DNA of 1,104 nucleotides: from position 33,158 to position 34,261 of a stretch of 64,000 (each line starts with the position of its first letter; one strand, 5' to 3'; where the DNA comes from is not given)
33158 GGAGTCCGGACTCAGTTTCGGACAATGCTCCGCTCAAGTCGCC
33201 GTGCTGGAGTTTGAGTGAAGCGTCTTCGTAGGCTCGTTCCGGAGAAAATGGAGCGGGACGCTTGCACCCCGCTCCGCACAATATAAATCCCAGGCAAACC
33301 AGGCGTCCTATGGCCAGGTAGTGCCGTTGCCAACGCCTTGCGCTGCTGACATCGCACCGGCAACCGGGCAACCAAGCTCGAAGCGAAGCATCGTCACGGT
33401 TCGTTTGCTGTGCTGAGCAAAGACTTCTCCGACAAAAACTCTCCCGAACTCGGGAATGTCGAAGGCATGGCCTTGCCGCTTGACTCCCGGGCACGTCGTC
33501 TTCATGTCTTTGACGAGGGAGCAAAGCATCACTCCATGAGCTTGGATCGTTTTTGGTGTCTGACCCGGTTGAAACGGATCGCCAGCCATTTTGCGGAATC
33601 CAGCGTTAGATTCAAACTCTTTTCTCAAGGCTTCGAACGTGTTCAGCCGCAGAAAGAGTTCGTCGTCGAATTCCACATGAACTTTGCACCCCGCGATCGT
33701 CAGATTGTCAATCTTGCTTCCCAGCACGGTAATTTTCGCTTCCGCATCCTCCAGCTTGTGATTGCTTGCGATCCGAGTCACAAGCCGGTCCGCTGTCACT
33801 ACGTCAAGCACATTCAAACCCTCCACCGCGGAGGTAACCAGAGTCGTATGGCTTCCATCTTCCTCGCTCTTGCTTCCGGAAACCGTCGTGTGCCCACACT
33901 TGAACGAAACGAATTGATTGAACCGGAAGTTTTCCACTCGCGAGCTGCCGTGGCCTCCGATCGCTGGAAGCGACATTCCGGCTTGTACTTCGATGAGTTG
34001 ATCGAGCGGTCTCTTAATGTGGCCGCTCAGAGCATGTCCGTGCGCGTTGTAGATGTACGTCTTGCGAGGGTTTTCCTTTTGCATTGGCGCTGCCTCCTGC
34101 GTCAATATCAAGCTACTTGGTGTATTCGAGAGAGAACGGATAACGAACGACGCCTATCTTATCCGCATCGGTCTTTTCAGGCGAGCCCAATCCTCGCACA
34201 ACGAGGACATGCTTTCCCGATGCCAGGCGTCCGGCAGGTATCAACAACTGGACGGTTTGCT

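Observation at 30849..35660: Four-gene operon: ECF sigma, zf-HC2 anti-sigma, unknown protein, TPR-CHAT caspase-like protease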

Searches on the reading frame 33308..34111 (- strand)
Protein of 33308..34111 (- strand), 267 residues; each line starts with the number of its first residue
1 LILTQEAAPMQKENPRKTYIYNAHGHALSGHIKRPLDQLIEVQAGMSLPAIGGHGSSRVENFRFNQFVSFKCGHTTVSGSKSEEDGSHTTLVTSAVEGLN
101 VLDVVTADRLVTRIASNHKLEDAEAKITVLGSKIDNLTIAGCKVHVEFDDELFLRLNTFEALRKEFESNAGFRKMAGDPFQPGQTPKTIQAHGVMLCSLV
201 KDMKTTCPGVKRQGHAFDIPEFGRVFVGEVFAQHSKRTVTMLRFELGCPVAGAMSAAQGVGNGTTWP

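Call 3: search_protein_families(library=pfam, proteins=[window:33308-34111:-], max_evalue=0.1)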
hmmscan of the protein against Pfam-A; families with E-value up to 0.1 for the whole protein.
window:33308-34111:- (267 aa): 0 families

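Call 4: search_protein_families(library=ncbifam, proteins=[window:33308-34111:-], max_evalue=0.1)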
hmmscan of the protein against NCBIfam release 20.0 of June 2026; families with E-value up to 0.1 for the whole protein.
window:33308-34111:- (267 aa): 1 family
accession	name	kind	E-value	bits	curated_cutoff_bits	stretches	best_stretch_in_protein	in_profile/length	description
NF040603.2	choice_anch_P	subfamily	1.1e-05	25.4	27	1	36-146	17-122/185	choice-of-anchor P family protein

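Call 9: find_homologous_proteins(query=window:33308-34084:-)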
Query window:33308-34084:- (258 aa): 559 proteins with E <= 0.001 among 856 candidates; the best 120 are listed.
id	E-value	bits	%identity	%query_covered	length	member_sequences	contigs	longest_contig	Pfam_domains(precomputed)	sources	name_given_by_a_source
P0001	6.3e-171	585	100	100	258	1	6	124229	PF26784.1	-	-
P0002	2.4e-146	504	85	100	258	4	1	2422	PF26784.1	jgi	jgi:hypothetical protein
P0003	8.5e-135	466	78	100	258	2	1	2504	PF26784.1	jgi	jgi:hypothetical protein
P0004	6.2e-110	385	67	100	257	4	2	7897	PF26784.1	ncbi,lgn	-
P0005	1.0e-108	381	65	100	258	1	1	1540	PF26784.1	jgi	jgi:hypothetical protein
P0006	2.5e-108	380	67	98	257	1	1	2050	PF26784.1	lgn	-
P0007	4.8e-108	379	67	98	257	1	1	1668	PF26784.1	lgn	-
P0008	1.5e-107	377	66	98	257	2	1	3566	PF26784.1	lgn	-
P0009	9.4e-106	371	64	100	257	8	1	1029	PF26784.1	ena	-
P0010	1.2e-105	371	63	100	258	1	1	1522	PF26784.1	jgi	jgi:hypothetical protein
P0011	1.5e-105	370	65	98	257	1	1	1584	PF26784.1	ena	-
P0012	1.7e-105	370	66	98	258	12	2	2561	PF26784.1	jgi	jgi:hypothetical protein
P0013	2.1e-105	370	65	98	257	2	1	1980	PF26784.1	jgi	jgi:hypothetical protein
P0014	3.7e-105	369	65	100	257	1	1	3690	PF26784.1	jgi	jgi:hypothetical protein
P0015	4.9e-105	369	64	100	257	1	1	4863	PF26784.1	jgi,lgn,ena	-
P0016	4.3e-104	366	65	98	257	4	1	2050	PF26784.1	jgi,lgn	jgi:hypothetical protein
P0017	4.8e-104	366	65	99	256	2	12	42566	PF26784.1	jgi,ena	jgi:hypothetical protein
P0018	5.3e-104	365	63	100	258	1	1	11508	PF26784.1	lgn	-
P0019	7.1e-104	365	64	98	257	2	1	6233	PF26784.1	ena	-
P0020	1.5e-103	364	63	100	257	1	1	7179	PF26784.1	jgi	jgi:hypothetical protein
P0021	3.0e-103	363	63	99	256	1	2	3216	PF26784.1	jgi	jgi:hypothetical protein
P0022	4.5e-103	362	63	100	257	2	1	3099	PF26784.1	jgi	jgi:hypothetical protein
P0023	5.2e-103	362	66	97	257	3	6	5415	PF26784.1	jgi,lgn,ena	-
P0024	6.5e-103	362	60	100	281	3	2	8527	PF26784.1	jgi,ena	-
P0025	5.7e-102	359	60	100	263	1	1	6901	PF26784.1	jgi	jgi:hypothetical protein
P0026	6.1e-102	359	63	98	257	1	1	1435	PF26784.1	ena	-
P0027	1.2e-101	358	63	98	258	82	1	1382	PF26784.1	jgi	jgi:hypothetical protein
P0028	1.6e-101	357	62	100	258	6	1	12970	PF26784.1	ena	-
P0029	9.7e-101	355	62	100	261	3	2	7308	PF26784.1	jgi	jgi:hypothetical protein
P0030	1.1e-100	354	63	98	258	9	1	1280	PF26784.1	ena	-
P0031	1.3e-100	354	63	99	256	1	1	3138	PF26784.1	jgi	jgi:hypothetical protein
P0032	1.6e-100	354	62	100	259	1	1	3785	PF26784.1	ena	-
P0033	2.0e-100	354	60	100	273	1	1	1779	PF26784.1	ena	-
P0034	3.0e-100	353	61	100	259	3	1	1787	PF26784.1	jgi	jgi:hypothetical protein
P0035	4.1e-100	353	63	97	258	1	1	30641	PF26784.1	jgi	jgi:hypothetical protein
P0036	4.4e-100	353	61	100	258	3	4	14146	PF26784.1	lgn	-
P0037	7.2e-100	352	63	100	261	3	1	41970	PF26784.1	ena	-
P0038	8.6e-100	352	60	98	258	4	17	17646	PF26784.1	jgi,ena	jgi:hypothetical protein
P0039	9.1e-100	352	63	98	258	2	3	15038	PF26784.1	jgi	jgi:hypothetical protein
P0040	1.4e-99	351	61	100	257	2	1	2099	PF26784.1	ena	-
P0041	1.4e-99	351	62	100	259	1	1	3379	PF26784.1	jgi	jgi:hypothetical protein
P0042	1.6e-99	351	61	100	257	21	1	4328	PF26784.1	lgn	-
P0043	1.6e-99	351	60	100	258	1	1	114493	PF26784.1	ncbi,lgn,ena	-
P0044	2.0e-99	350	64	98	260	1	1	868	PF26784.1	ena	-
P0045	3.1e-99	350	62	100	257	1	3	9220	PF26784.1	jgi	jgi:hypothetical protein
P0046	3.5e-99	350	63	97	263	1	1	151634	PF26784.1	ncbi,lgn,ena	-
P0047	4.8e-99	349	63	93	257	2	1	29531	PF26784.1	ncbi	-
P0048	8.3e-99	348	62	100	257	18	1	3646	PF26784.1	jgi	jgi:hypothetical protein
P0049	8.4e-99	348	63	97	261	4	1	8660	PF26784.1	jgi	jgi:hypothetical protein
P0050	1.1e-98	348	62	100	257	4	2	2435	PF26784.1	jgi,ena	-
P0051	1.7e-98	347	59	100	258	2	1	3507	PF26784.1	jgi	jgi:hypothetical protein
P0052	2.0e-98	347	62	100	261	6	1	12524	PF26784.1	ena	-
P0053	2.1e-98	347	62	100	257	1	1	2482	PF26784.1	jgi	jgi:hypothetical protein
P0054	2.4e-98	347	62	98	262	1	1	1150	PF26784.1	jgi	jgi:hypothetical protein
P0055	2.8e-98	347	60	99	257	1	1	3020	PF26784.1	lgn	-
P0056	2.9e-98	347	62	100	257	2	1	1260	PF26784.1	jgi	jgi:hypothetical protein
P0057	4.3e-98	346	61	100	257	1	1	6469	PF26784.1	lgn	-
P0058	4.7e-98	346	62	98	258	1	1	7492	PF26784.1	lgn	-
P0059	5.5e-98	346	60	100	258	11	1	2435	PF26784.1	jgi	jgi:hypothetical protein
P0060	7.3e-98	345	61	98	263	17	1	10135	PF26784.1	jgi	jgi:hypothetical protein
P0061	7.9e-98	345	61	100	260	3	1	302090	PF26784.1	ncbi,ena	-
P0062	1.0e-97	345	61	100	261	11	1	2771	PF26784.1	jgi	-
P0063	1.1e-97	345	61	100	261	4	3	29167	PF26784.1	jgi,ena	-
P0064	1.2e-97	345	61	100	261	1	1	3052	PF26784.1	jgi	jgi:hypothetical protein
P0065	1.3e-97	344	61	100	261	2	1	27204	PF26784.1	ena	-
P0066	1.9e-97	344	60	99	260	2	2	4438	PF26784.1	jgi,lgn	jgi:hypothetical protein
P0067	2.5e-97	343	60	100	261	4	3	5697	PF26784.1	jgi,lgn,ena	jgi:hypothetical protein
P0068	2.8e-97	343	60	99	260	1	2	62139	PF26784.1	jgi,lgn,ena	jgi:hypothetical protein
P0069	2.9e-97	343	61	100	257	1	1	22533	PF26784.1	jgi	jgi:hypothetical protein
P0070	3.5e-97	343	62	100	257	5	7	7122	PF26784.1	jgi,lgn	jgi:hypothetical protein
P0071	5.3e-97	342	62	100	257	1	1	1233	PF26784.1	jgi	jgi:hypothetical protein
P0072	5.6e-97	342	61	98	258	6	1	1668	PF26784.1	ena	-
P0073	5.9e-97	342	62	97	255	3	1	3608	PF26784.1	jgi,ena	-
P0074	7.3e-97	342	61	98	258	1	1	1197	PF26784.1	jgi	jgi:hypothetical protein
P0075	7.3e-97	342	61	98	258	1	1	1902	PF26784.1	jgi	jgi:hypothetical protein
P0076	8.2e-97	342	61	100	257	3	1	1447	PF26784.1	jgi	jgi:hypothetical protein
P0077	9.4e-97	342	61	98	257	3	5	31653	PF26784.1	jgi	jgi:hypothetical protein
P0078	9.5e-97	342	59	100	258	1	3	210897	PF26784.1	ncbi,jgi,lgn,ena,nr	ncbi:MAG TPA: choice-of-anchor P family protein [Verrucomicrobiae bacterium]|nr:choice-of-anchor P f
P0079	1.1e-96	341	62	99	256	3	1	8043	PF26784.1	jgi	jgi:hypothetical protein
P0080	1.1e-96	341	61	97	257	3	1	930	PF26784.1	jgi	jgi:hypothetical protein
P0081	1.2e-96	341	58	97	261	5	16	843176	PF26784.1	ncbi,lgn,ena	ncbi:MAG: choice-of-anchor P family protein [Candidatus Acidiferrales bacterium]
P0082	1.2e-96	341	58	100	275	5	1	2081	PF26784.1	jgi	jgi:hypothetical protein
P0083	1.3e-96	341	60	97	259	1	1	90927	PF26784.1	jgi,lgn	jgi:hypothetical protein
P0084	1.5e-96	341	60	100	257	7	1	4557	PF26784.1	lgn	-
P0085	2.1e-96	340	60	100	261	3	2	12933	PF26784.1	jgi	jgi:hypothetical protein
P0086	2.3e-96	340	59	100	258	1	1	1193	PF26784.1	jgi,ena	-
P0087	2.3e-96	340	60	97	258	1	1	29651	PF26784.1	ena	-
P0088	3.0e-96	340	60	98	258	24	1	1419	PF26784.1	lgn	-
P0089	3.9e-96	340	61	100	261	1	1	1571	PF26784.1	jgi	jgi:hypothetical protein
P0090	4.2e-96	339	60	100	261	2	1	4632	PF26784.1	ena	-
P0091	4.3e-96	339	61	100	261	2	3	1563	PF26784.1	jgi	jgi:hypothetical protein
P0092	5.1e-96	339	61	97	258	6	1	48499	PF26784.1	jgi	jgi:hypothetical protein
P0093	5.3e-96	339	61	97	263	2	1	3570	PF26784.1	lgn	-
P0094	5.3e-96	339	60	100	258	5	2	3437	PF26784.1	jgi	jgi:hypothetical protein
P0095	7.3e-96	339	61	97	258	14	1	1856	PF26784.1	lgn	-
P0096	8.6e-96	338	59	100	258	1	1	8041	PF26784.1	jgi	jgi:hypothetical protein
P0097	1.1e-95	338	60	98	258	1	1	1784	PF26784.1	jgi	jgi:hypothetical protein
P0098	1.2e-95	338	60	100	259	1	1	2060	PF26784.1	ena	-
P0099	1.2e-95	338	57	100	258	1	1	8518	PF26784.1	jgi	jgi:hypothetical protein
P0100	1.3e-95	338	59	100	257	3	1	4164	PF26784.1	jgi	jgi:hypothetical protein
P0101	2.4e-95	337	60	97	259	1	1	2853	PF26784.1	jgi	jgi:hypothetical protein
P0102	2.8e-95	337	59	100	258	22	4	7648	PF26784.1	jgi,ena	jgi:hypothetical protein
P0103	2.9e-95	337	60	98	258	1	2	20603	PF26784.1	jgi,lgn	jgi:hypothetical protein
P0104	3.4e-95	337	59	98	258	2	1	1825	PF26784.1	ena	-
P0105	3.8e-95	336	62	100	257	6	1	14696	PF26784.1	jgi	jgi:hypothetical protein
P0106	4.0e-95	336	60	97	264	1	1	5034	PF26784.1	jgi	jgi:hypothetical protein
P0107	4.3e-95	336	60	100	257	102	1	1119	PF26784.1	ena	-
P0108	5.4e-95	336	58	100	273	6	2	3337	PF26784.1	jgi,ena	-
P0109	6.4e-95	336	59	100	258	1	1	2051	PF26784.1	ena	-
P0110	6.9e-95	336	59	100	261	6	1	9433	PF26784.1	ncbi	-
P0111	8.0e-95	335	61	94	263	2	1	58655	PF26784.1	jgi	jgi:hypothetical protein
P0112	8.2e-95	335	61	97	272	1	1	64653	PF26784.1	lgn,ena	-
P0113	8.5e-95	335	60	97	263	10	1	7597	PF26784.1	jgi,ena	-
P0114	1.0e-94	335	57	100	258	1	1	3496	PF26784.1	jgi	jgi:hypothetical protein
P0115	1.3e-94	335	58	100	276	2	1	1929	PF26784.1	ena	-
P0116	1.3e-94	335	61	100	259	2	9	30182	PF26784.1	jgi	jgi:hypothetical protein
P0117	1.3e-94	335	59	100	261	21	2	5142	PF26784.1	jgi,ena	-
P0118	1.6e-94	334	58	100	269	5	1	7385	PF26784.1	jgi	jgi:hypothetical protein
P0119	1.6e-94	334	60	97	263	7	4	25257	PF26784.1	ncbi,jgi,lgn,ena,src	-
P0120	1.9e-94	334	60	100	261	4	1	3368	PF26784.1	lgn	-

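Call 11: find_encoding_contigs(protein=P0081, flank=8000, max_places=4)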
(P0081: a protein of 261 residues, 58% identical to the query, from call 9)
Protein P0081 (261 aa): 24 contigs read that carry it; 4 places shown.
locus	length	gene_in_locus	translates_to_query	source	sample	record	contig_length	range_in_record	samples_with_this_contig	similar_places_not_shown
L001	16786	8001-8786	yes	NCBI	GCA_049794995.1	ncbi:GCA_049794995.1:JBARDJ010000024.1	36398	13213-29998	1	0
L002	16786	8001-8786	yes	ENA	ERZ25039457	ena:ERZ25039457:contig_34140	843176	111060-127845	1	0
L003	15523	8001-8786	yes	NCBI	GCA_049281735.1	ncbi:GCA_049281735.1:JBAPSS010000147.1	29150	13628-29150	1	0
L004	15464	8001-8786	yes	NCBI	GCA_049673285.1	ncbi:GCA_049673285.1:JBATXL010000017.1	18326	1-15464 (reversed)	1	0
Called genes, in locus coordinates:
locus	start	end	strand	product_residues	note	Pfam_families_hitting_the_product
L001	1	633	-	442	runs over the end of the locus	PF00083:Sugar_tr, PF07690:MFS_1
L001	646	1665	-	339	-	PF00480:ROK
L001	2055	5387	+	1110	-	PF01074:Glyco_hydro_38N, PF03065:Glyco_hydro_57 (weak), PF09261:Alpha-mann_mid, PF07748:Glyco_hydro_38C, PF17677:Glyco_hydro38C2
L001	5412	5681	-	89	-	-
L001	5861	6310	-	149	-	-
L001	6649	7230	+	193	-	-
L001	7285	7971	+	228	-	-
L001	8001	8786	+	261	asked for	PF26784:DUF8256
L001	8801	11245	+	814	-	PF13374:TPR_10 (faint), PF07719:TPR_2 (faint), PF00515:TPR_1 (faint), PF13181:TPR_8 (faint), PF17874:TPR_MalT, PF13424:TPR_12, PF12770:CHAT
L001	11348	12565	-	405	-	PF01370:Epimerase, PF16363:GDP_Man_Dehyd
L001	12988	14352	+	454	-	PF00206:Lyase_1, PF10397:ADSL_C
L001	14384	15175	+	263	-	PF00561:Abhydrolase_1, PF12697:Abhydrolase_6, PF12146:Hydrolase_4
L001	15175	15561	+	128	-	PF02627:CMD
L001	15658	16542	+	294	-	PF02737:3HCDH_N, PF00725:3HCDH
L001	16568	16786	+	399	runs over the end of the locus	PF01494:FAD_binding_3, PF13450:NAD_binding_8 (weak)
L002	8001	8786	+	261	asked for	PF26784:DUF8256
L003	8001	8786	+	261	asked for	PF26784:DUF8256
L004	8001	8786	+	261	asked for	PF26784:DUF8256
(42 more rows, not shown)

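Call 16: find_related_loci(query=A1, collection=genome_contigs, flank=7000)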
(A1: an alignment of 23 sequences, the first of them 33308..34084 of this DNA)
Query A1 (258 aa) in genome_contigs; peptide patterns used: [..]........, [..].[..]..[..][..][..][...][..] (x = any residue, [..] = any of these).
249 stretches matched a pattern; 211 encode a relative of the query (tblastn E <= 1e-3); the best 80 are kept; 80 distinct loci.
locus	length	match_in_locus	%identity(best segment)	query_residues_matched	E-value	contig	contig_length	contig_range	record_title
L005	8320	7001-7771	67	1-258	4e-117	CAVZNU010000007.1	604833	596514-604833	MAG: uncultured Acidobacteriota bacterium isolate MFD06435.bin.1.8 genome assembly, contig: contig_31036, whole genome s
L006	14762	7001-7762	67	1-254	5e-115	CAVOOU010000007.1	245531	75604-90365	MAG: uncultured Acidobacteriota bacterium isolate MFD00125.bin.2.36 genome assembly, contig: contig_21883, whole genome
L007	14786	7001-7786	65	1-258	3e-115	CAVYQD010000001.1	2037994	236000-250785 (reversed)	MAG: uncultured Acidobacteriota bacterium isolate MFD06229.bin.1.279 genome assembly, contig: contig_14942, whole genome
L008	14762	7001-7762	67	1-254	1e-114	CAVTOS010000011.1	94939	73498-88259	MAG: uncultured Acidobacteriota bacterium isolate MFD00731.bin.3.247 genome assembly, contig: contig_49476, whole genome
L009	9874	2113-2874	67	1-254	1e-114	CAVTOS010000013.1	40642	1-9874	MAG: uncultured Acidobacteriota bacterium isolate MFD00731.bin.3.247 genome assembly, contig: contig_60239, whole genome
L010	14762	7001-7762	63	1-254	9e-108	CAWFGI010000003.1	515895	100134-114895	MAG: uncultured Acidobacteriota bacterium isolate MFD00731.bin.3.104 genome assembly, contig: contig_13440, whole genome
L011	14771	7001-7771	63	1-254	3e-106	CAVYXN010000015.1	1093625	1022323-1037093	MAG: uncultured Acidobacteriota bacterium isolate MFD05705.bin.1.184 genome assembly, contig: contig_8470, whole genome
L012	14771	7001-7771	61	1-258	8e-106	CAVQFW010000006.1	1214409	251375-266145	MAG: uncultured Acidobacteriota bacterium isolate MFD06526.bin.1.142 genome assembly, contig: contig_2528, whole genome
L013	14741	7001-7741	64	8-254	1e-105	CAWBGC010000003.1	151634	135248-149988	MAG: uncultured Acidobacteriota bacterium isolate MFD09222.bin.1.180 genome assembly, contig: contig_14252, whole genome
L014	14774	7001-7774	59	1-258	7e-104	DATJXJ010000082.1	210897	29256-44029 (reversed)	MAG TPA_asm: Verrucomicrobiia bacterium isolate SMAG_U15123 k141_1317244, whole genome shotgun sequence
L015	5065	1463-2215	58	8-258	2e-103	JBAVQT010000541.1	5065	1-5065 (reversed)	MAG: Candidatus Acidiferrales bacterium isolate MFD01639_ilm_asm_bin16 k127_169977, whole genome shotgun sequence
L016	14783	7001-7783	59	1-258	3e-103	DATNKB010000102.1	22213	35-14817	MAG TPA_asm: Candidatus Dormiibacterota bacterium isolate SMAG_U11414 k141_269275, whole genome shotgun sequence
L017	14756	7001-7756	59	7-258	1e-102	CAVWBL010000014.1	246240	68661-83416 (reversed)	MAG: uncultured Acidobacteriota bacterium isolate MFD05502.bin.2.139 genome assembly, contig: contig_46387, whole genome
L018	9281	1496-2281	58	3-258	6e-103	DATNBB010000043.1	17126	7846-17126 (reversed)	MAG TPA_asm: Candidatus Binatia bacterium isolate SMAG_U11177 k141_328849, whole genome shotgun sequence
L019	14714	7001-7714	63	1-239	3e-102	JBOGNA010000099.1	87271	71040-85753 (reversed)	MAG: Candidatus Acidiferrales bacterium isolate TC-B2_maxbin2.bin.27 k127_299969, whole genome shotgun sequence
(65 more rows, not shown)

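Call 22: predict_structure(alignment_id=A1)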
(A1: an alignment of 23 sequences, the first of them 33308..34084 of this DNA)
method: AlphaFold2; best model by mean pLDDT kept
length: 258 residues; sequences in the alignment: 23
mean_pLDDT: 78.4   pTM: 0.77
mean pLDDT of the five models: 78.4, 77.8, 73.4, 61.5, 60.3
residues with pLDDT >= 90: 75; 70-90: 125; 50-70: 29; < 50: 29
segments of 3 or more residues with pLDDT < 50: 1-9, 239-258
pLDDT, mean of each block of 10 residues (from residue 1): 43 74 67 61 73 82 86 84 90 92 89 85 93 93 90 91 82 72 80 91 91 89 86 76 36 33
secondary structure, 60 per line:
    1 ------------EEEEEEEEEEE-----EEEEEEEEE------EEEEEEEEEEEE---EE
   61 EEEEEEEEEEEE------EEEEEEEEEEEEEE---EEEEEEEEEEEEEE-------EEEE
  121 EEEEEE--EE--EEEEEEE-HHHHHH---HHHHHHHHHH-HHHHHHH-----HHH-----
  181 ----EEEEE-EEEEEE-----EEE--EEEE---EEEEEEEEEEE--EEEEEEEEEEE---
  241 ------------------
elements in order: E13-23 E29-37 E44-55 E59-72 E79-92 E96-109 E117-126 E133-139 H141-146 H150-159 H161-167 E185-189 E191-196 E202-204 E207-210 E214-224 E227-237

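Call 24: search_protein_representatives(alignment_id=A1)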
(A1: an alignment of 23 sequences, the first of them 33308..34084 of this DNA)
Query: 23 sequences, 258 profile positions. Proteins with E-value up to 0.001 (for the whole library): 1604; up to 1e-10: 1178; up to 1e-30: 464. The best 150 are listed.
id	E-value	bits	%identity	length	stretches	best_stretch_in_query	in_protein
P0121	4.4e-108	376.9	-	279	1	4-258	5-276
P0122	4.8e-99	347.3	-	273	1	9-258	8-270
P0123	6.0e-99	347.0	-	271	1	6-258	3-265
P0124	9.4e-96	336.5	-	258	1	1-258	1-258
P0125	6.0e-90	317.5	-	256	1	6-258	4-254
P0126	6.6e-88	310.8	-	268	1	9-256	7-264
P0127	3.3e-87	308.5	-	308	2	5-161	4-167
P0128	1.1e-84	300.3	-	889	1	7-258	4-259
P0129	3.0e-82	292.3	-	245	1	7-258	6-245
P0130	1.5e-79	283.4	-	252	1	4-258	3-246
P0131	6.8e-79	281.3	-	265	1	9-258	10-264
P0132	1.3e-77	277.1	-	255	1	7-258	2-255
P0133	1.5e-77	276.9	-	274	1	1-258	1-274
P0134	1.8e-76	273.3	-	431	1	7-250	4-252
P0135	2.6e-76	272.8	-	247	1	7-258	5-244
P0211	1.5e-51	191.7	-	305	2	6-158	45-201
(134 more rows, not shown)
